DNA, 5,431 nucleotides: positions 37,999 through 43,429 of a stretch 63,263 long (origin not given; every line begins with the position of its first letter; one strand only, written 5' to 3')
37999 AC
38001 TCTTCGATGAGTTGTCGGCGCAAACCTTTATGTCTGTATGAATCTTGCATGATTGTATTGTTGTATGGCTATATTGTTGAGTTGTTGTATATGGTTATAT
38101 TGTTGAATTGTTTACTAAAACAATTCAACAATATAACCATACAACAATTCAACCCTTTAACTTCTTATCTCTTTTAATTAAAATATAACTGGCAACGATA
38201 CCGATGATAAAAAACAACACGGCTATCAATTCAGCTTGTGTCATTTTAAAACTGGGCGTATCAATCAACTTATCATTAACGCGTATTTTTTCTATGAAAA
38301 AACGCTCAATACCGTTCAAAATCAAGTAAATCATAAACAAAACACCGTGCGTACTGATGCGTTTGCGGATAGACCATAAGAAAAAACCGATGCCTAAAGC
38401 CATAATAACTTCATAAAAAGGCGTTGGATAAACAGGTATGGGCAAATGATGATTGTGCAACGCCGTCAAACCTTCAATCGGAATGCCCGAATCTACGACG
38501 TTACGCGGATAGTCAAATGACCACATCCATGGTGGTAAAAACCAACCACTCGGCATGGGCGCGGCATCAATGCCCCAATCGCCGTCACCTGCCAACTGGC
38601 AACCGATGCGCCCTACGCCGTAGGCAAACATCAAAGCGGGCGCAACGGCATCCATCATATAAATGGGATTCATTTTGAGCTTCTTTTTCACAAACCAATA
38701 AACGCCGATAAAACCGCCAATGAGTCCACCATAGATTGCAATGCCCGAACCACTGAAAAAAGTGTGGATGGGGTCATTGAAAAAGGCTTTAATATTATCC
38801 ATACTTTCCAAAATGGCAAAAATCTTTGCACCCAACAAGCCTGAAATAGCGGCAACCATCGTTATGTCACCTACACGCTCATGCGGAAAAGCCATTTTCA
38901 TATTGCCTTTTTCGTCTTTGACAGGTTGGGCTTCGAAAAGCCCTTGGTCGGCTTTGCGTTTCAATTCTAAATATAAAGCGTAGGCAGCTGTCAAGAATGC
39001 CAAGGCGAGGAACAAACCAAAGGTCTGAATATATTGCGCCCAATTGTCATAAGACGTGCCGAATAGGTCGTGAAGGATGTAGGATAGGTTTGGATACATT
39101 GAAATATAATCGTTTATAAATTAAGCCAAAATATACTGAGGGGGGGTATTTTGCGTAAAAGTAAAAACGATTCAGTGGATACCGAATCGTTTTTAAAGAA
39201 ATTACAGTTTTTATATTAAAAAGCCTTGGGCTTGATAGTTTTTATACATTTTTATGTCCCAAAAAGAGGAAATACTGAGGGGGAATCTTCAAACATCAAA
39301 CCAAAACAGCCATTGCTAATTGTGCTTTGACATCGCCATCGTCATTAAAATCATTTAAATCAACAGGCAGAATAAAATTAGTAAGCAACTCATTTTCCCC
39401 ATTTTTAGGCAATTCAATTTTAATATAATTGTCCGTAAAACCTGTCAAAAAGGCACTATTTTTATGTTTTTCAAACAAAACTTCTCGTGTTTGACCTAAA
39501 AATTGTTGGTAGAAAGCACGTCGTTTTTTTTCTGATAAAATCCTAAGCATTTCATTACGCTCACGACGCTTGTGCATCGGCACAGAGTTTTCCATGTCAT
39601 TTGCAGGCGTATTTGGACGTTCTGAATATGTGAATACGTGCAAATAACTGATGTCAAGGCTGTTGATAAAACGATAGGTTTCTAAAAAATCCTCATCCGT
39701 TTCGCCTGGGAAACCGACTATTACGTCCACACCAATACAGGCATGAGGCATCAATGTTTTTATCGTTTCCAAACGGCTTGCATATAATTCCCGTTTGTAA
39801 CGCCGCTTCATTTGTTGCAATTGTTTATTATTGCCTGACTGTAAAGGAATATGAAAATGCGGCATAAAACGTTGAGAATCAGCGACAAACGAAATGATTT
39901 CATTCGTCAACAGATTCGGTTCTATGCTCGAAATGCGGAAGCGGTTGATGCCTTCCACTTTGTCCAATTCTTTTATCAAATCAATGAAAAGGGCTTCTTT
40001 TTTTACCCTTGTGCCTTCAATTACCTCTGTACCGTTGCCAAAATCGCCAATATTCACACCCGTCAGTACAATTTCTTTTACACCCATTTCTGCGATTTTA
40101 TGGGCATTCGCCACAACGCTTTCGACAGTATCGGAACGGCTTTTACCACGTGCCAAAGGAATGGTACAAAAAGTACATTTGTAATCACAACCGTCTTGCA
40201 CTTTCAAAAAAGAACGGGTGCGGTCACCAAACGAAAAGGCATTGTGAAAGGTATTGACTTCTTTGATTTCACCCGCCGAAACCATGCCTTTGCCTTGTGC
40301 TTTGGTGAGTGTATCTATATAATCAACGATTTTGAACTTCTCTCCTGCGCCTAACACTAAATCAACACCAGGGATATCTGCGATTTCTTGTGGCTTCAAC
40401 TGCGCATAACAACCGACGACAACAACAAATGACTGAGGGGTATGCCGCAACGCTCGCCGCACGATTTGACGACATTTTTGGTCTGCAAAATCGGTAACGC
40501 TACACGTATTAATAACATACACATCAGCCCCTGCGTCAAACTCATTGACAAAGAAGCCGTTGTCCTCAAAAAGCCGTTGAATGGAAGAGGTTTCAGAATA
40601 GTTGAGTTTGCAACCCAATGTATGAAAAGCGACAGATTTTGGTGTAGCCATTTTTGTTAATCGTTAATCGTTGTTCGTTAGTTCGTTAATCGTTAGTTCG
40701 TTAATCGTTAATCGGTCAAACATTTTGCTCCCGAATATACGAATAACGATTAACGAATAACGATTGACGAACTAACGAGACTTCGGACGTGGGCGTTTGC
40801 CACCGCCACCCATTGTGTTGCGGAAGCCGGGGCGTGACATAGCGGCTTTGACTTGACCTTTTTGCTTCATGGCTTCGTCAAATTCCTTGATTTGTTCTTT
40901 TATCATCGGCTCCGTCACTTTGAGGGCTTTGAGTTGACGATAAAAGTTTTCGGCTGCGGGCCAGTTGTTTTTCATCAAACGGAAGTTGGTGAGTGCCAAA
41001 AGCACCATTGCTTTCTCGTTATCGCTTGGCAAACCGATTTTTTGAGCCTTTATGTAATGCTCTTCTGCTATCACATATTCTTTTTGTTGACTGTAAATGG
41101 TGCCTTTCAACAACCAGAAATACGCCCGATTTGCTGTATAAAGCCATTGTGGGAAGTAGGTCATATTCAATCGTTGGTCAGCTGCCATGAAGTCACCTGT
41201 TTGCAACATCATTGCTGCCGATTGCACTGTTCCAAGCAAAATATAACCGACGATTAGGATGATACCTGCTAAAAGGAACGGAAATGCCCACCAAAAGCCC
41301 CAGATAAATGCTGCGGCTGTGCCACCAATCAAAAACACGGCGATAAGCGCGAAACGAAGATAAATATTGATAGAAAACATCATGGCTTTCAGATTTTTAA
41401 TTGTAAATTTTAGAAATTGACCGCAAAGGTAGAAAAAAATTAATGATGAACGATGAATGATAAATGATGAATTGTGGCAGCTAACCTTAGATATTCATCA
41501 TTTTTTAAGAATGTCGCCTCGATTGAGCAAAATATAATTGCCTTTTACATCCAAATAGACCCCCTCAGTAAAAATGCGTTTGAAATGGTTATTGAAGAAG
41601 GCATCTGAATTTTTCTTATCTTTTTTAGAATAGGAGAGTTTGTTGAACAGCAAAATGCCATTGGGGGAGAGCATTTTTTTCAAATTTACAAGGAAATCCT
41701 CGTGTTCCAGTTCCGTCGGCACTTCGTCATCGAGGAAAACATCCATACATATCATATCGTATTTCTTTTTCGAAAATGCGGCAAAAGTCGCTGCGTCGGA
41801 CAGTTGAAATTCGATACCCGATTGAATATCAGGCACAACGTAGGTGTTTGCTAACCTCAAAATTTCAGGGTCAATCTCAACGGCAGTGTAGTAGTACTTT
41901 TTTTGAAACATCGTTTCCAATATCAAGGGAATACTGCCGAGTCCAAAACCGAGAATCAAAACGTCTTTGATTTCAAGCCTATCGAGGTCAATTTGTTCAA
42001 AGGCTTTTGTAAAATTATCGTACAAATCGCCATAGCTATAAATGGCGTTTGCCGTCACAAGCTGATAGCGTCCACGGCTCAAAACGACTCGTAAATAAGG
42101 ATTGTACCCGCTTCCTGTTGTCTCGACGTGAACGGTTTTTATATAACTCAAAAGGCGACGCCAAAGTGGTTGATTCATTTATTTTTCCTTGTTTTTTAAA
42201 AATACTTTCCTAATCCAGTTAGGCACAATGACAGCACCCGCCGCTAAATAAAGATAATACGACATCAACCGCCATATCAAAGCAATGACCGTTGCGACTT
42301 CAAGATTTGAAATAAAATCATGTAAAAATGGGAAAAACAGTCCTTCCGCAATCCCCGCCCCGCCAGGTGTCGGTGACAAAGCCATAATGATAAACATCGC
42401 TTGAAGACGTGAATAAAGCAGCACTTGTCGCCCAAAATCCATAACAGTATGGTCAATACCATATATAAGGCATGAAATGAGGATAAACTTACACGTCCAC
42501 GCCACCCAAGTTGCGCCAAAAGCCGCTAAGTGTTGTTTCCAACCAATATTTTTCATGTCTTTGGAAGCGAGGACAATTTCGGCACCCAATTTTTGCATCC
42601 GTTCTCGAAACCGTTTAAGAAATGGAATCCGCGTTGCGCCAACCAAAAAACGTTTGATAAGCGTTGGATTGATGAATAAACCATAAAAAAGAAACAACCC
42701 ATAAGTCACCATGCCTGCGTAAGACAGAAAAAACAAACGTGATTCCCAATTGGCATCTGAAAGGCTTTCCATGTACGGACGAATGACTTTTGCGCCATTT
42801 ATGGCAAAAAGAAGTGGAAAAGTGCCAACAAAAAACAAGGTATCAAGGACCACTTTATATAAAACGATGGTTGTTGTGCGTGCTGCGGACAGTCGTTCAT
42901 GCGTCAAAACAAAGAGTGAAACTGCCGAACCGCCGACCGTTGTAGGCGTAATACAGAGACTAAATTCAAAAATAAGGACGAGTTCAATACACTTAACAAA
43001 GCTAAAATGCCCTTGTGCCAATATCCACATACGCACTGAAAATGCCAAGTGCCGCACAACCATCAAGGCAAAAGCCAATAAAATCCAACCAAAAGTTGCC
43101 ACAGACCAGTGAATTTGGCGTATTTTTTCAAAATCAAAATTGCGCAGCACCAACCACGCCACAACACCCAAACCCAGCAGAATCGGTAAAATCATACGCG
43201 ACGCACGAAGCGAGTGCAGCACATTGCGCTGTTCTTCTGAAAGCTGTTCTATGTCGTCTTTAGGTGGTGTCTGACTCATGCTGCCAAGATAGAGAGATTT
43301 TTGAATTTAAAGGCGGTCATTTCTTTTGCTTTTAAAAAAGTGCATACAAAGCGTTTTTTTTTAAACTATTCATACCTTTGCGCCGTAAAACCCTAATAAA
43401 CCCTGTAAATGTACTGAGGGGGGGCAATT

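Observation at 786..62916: Hyper-abundant non-palindromic 10-mer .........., about one copy per 1.3 kb, on both strands, inside and outside genes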

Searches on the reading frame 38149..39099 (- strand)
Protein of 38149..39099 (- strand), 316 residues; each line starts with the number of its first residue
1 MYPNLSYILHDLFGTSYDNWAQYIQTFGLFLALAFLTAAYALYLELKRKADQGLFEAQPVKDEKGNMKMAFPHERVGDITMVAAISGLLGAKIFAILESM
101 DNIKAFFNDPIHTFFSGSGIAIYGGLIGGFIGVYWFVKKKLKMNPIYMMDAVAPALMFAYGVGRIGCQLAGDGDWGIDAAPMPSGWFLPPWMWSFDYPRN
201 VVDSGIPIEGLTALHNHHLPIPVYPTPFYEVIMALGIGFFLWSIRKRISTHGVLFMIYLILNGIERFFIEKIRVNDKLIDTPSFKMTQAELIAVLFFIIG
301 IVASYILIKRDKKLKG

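Call 46: search_protein_families(library=pfam, max_evalue=0.000001, proteins=[window:38149-39099:-])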
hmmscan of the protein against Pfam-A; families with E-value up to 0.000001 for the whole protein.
window:38149-39099:- (316 aa): 1 family
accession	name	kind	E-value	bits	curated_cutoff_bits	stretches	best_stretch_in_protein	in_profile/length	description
PF01790.23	LGT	-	2.6e-38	132.1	24.9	1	24-303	11-237/240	Prolipoprotein diacylglyceryl transferase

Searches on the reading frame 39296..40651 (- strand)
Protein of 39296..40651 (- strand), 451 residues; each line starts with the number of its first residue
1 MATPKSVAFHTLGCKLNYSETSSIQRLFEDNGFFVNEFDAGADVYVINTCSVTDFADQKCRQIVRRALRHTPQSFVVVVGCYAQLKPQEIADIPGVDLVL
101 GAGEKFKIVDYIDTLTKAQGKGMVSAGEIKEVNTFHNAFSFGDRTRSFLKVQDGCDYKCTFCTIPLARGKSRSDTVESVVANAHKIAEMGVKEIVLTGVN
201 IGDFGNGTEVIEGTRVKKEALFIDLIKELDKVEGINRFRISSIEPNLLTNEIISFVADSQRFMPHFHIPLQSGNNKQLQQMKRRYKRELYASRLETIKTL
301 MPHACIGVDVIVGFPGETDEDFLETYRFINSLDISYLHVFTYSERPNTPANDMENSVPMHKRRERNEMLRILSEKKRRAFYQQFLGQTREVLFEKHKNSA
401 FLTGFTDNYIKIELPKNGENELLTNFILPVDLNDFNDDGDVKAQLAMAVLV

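Call 46: search_protein_families(library=pfam, max_evalue=0.000001, proteins=[window:39296-40651:-])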
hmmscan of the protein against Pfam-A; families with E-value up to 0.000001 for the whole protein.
window:39296-40651:- (451 aa): 2 families
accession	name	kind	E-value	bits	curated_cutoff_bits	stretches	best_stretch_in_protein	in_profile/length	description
PF04055.27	Radical_SAM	-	1.2e-23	84.6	29.5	1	150-329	2-166/166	Radical SAM superfamily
PF00919.26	UPF0004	-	1.5e-23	83.1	27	1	7-101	2-98/98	Uncharacterized protein family UPF0004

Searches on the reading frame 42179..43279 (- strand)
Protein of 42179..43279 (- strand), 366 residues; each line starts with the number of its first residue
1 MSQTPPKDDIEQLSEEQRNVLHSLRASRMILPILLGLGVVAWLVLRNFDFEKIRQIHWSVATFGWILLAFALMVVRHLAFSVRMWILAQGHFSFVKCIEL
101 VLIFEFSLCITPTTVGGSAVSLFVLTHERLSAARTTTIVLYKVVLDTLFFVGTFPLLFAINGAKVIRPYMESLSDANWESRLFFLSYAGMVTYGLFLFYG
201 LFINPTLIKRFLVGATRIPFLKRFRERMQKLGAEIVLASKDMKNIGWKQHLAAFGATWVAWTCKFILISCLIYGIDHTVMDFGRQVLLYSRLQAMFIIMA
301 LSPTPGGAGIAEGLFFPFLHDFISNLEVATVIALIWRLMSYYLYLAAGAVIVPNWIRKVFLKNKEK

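Call 46: search_protein_families(library=pfam, max_evalue=0.000001, proteins=[window:42179-43279:-])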
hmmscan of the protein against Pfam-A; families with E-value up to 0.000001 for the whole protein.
window:42179-43279:- (366 aa): 1 family
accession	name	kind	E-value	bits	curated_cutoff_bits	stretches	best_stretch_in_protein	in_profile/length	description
PF03706.18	LPG_synthase_TM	-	6.5e-29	101.8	33.4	1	30-348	2-302/302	Lysylphosphatidylglycerol synthase TM region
